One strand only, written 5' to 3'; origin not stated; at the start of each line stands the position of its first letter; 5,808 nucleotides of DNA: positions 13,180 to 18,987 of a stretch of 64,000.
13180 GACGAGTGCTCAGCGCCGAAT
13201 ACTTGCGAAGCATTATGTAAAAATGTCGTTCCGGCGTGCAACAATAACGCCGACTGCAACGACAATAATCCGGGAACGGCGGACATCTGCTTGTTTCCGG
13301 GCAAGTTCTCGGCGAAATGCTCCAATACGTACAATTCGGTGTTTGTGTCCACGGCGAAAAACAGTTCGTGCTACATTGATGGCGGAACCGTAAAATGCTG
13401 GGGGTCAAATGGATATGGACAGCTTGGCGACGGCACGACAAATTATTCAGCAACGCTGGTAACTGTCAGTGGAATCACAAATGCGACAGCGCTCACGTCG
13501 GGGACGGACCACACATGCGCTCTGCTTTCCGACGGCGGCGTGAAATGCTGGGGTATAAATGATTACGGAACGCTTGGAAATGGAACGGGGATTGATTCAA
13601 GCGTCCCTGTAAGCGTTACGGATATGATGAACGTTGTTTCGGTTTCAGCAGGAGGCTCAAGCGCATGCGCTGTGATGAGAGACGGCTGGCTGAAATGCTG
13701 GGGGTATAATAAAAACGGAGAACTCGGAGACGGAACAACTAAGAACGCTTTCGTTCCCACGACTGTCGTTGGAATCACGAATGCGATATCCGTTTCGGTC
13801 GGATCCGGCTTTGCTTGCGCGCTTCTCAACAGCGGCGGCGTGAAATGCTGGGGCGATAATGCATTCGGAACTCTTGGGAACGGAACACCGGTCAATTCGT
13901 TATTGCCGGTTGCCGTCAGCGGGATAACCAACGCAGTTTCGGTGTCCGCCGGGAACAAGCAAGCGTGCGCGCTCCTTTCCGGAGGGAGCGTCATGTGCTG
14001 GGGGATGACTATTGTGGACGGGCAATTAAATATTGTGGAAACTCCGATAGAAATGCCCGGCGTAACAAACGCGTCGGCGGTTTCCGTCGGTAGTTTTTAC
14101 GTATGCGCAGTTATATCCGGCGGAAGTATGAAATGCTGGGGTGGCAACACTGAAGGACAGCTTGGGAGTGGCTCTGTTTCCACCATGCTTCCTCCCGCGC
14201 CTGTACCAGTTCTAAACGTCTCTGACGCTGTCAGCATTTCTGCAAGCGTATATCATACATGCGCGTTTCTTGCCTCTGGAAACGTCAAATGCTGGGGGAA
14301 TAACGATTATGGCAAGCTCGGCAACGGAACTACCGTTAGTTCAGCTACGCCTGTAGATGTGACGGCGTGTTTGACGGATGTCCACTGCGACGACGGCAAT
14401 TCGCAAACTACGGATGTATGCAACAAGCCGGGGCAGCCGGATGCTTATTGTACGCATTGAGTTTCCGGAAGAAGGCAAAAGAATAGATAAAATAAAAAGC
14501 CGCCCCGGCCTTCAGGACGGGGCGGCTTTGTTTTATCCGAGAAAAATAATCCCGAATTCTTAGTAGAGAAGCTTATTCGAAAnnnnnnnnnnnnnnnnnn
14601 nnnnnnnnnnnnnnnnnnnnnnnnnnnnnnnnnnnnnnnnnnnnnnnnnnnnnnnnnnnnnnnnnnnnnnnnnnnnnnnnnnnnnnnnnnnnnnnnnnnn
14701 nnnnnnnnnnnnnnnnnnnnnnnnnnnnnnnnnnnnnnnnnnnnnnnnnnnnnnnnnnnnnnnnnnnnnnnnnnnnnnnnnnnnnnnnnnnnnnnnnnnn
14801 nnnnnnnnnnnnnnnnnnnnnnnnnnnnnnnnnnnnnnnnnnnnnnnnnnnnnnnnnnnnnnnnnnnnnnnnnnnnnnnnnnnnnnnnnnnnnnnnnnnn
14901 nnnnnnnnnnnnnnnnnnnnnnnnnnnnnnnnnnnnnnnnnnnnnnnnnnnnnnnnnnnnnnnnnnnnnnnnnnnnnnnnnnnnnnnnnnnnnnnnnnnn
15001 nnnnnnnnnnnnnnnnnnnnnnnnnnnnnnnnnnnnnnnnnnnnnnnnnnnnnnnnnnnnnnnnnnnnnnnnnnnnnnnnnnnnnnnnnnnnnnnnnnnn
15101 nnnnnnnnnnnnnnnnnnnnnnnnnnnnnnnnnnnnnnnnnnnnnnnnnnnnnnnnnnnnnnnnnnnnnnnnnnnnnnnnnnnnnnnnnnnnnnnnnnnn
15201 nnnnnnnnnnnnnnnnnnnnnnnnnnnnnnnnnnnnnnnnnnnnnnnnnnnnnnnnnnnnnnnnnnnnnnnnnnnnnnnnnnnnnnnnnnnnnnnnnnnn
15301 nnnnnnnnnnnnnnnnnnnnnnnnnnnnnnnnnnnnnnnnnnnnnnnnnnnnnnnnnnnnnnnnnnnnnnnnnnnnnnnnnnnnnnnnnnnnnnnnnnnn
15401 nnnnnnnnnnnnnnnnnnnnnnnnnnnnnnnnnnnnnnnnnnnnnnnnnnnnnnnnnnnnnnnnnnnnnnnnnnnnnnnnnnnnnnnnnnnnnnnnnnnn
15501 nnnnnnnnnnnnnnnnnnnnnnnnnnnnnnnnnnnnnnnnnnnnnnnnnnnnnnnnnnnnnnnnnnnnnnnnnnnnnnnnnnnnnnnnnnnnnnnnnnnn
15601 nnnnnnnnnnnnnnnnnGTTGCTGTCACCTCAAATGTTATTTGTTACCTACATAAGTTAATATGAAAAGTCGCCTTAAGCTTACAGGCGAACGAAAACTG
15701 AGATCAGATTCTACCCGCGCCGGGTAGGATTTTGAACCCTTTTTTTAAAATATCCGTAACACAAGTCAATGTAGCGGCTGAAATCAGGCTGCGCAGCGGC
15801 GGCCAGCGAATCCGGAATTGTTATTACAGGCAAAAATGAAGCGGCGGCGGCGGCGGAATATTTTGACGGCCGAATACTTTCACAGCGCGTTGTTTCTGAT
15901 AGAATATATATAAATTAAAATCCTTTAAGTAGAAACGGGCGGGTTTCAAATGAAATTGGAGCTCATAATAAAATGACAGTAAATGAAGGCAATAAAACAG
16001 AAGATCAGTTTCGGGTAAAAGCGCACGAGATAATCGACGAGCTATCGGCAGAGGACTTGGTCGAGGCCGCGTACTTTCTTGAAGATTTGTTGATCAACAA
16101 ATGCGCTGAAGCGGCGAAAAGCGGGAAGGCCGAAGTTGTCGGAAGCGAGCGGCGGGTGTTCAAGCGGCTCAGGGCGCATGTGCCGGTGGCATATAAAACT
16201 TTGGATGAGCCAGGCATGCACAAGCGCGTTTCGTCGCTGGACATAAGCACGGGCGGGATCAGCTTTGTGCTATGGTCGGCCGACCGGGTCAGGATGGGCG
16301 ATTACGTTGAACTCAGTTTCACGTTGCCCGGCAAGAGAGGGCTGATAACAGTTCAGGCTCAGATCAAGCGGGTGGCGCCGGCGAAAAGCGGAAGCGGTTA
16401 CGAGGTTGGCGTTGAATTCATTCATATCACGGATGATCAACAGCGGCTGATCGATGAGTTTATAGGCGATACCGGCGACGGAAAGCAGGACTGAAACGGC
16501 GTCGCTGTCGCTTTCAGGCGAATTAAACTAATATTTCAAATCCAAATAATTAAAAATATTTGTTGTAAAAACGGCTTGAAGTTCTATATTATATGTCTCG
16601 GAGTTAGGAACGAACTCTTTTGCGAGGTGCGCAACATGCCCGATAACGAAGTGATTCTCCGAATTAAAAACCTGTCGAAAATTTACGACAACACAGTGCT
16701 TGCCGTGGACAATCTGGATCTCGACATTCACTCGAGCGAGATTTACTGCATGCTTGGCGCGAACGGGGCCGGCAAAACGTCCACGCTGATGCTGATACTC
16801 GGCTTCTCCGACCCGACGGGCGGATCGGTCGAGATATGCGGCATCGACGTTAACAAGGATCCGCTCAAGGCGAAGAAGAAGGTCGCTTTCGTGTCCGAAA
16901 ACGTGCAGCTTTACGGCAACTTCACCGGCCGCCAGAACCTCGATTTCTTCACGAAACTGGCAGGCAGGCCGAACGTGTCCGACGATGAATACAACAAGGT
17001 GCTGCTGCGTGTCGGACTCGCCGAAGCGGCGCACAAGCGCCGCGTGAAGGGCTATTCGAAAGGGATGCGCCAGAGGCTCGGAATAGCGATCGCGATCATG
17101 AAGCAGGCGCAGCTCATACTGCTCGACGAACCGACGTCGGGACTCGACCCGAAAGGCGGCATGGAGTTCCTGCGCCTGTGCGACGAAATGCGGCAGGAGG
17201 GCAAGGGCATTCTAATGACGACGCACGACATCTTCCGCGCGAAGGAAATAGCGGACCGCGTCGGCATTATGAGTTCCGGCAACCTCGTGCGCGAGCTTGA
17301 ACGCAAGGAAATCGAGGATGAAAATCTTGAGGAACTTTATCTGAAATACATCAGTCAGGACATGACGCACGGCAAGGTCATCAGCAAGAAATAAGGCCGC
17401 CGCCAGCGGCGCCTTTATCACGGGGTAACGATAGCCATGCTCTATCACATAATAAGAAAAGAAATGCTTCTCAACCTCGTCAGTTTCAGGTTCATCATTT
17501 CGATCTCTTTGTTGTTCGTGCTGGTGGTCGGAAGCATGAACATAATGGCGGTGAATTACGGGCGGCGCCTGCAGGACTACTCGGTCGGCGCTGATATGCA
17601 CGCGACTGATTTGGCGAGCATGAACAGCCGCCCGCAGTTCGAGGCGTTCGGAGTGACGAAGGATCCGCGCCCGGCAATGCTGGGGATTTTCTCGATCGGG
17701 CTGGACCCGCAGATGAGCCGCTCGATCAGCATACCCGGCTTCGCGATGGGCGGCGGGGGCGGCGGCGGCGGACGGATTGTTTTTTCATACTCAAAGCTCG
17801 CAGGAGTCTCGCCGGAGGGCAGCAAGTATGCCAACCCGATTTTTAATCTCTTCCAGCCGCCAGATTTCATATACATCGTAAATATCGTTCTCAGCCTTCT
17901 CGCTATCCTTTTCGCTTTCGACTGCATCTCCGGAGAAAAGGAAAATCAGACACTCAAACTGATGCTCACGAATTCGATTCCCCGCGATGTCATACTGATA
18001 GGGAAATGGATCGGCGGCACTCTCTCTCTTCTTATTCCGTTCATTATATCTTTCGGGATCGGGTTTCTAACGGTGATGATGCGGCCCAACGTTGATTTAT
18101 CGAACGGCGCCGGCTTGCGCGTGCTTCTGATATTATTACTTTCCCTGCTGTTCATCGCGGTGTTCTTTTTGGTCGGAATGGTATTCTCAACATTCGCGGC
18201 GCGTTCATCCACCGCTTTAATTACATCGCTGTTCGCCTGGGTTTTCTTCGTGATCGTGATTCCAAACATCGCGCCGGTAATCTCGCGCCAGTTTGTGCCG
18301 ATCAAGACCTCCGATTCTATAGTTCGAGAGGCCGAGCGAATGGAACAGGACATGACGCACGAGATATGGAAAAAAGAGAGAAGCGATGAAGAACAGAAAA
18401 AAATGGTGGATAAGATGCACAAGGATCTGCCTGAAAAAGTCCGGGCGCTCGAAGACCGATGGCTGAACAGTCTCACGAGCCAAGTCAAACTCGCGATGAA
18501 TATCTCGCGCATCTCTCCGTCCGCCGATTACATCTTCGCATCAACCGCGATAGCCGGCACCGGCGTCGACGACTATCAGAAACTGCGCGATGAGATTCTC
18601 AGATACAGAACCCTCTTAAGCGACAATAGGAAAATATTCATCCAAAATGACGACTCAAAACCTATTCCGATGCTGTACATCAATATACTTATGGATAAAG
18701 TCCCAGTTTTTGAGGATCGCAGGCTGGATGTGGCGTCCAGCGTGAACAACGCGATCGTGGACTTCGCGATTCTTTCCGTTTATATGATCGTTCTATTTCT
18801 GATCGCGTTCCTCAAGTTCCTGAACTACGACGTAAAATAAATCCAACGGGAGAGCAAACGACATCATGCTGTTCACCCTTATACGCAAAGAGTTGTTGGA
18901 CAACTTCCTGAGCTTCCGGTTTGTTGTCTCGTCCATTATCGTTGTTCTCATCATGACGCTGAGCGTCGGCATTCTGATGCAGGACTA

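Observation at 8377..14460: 2027-aa secreted protein combining an S8 protease, Ig-like domains, 14 six-cysteine modules and an RCC1 propeller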

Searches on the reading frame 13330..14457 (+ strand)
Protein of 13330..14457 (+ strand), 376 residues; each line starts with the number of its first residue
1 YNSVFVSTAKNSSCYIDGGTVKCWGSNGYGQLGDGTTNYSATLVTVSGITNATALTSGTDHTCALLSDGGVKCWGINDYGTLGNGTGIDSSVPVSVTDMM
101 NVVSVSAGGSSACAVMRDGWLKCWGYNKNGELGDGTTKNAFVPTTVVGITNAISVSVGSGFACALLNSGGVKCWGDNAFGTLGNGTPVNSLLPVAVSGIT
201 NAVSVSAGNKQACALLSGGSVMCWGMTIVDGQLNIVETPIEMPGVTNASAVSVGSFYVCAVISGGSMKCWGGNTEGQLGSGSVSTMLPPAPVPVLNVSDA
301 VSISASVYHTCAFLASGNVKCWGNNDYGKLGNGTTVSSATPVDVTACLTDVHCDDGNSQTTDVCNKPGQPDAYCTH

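Call 41: search_solved_structures(query=window:13330-14457:+, max_evalue=0.00001, show_alignments=0)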
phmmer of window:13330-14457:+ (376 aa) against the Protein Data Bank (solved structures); distinct sequences matched with E-value up to 0.00001: 31.
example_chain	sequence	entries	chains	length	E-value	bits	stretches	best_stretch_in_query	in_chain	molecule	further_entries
4dnu_A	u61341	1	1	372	1.3e-38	136.2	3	8-147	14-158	AT5g63860/MGI19_6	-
4nc4_A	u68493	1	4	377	1.3e-38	136.2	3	8-147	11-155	Ultraviolet-B receptor UVR8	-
4dnv_A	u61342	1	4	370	1.3e-38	136.2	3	8-146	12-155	AT5g63860/MGI19_6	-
8gqe_B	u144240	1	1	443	1.7e-38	135.8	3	8-147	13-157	Ultraviolet-B receptor UVR8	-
4dnw_A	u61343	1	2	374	2.6e-38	135.2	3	8-147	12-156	AT5g63860/MGI19_6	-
4d9s_A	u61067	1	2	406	2.8e-38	135.1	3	8-147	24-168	UVB-resistance protein UVR8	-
4naa_A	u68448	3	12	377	3.1e-38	134.9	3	8-147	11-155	Ultraviolet-B receptor UVR8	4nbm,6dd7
6xzn_A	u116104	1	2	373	5e-38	134.2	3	8-146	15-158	Ultraviolet-B receptor UVR8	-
7vgg_B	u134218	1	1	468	5.9e-38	134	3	8-146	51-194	Ultraviolet-B receptor UVR8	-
6xzm_A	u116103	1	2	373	1.2e-37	133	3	8-146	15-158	Ultraviolet-B receptor UVR8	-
6xzl_A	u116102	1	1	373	3.2e-37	131.6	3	8-146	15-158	Ultraviolet-B receptor UVR8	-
3kci_A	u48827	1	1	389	2.7e-31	112.1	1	53-314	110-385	Probable E3 ubiquitin-protein ligase HERC2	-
4l1m_A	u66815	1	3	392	2.8e-31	112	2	16-213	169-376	E3 ubiquitin-protein ligase HERC2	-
7q40_A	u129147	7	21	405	8.6e-29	103.8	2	55-200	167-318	E3 ubiquitin-protein ligase HERC2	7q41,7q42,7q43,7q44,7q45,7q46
4o2w_A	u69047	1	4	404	8.1e-26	94.1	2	56-212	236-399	E3 ubiquitin-protein ligase HERC1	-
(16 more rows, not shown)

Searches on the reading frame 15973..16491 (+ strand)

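Call 11: search_protein_families(library=pfam, proteins=[window:15973-16491:+], max_evalue=0.001)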
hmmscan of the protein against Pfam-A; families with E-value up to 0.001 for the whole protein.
window:15973-16491:+ (173 aa): 1 family
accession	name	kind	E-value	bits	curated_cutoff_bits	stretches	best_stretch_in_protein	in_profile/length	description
PF07238.19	PilZ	-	4.3e-14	53.1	22.5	1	59-164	1-100/102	PilZ domain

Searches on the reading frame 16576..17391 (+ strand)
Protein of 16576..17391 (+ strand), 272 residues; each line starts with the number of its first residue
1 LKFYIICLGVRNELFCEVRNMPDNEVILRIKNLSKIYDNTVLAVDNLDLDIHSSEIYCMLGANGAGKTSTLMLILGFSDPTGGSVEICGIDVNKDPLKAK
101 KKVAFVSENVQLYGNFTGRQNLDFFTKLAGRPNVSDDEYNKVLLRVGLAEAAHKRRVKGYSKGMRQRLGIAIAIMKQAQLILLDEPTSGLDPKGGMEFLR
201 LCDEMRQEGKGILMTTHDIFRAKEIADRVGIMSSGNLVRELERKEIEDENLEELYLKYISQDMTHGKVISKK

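Call 11: search_protein_families(library=pfam, proteins=[window:16576-17391:+], max_evalue=0.001)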
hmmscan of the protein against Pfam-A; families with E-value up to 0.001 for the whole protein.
window:16576-17391:+ (272 aa): 2 families
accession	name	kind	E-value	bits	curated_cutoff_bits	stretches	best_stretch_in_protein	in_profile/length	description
PF00005.33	ABC_tran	-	3.7e-29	102.5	25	1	45-188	2-137/137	ABC transporter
PF13304.12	AAA_21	-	2.6e-11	44.6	27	1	151-219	229-300/304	AAA domain, putative AbiEii toxin, Type IV TA system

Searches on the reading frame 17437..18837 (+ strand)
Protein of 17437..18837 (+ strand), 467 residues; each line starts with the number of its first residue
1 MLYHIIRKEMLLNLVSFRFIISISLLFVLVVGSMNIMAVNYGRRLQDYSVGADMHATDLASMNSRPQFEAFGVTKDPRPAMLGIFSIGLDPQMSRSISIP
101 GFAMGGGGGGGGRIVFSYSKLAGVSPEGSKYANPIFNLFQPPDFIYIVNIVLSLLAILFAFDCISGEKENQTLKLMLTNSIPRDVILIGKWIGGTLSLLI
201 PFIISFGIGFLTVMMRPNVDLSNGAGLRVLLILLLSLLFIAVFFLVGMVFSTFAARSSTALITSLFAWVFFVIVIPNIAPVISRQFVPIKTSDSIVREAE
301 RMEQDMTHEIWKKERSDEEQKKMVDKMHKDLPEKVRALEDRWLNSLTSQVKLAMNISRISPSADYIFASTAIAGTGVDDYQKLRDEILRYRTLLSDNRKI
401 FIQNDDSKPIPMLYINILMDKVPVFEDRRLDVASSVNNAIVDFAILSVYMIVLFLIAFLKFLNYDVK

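Call 11: search_protein_families(library=pfam, proteins=[window:17437-18837:+], max_evalue=0.001)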
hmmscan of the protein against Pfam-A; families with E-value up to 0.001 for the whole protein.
window:17437-18837:+ (467 aa): 3 families
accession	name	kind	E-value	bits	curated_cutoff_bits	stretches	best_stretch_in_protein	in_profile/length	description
PF12679.13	ABC2_membrane_2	-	1e-30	107.4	27.2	1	5-465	3-282/283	ABC-2 family transporter protein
PF12698.13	ABC2_membrane_3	-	1.1e-05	25.2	31.6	1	148-276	168-291/347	ABC-2 family transporter protein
PF13346.12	ABC2_membrane_5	-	0.00039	20.4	25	1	135-278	26-166/205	ABC-2 family transporter protein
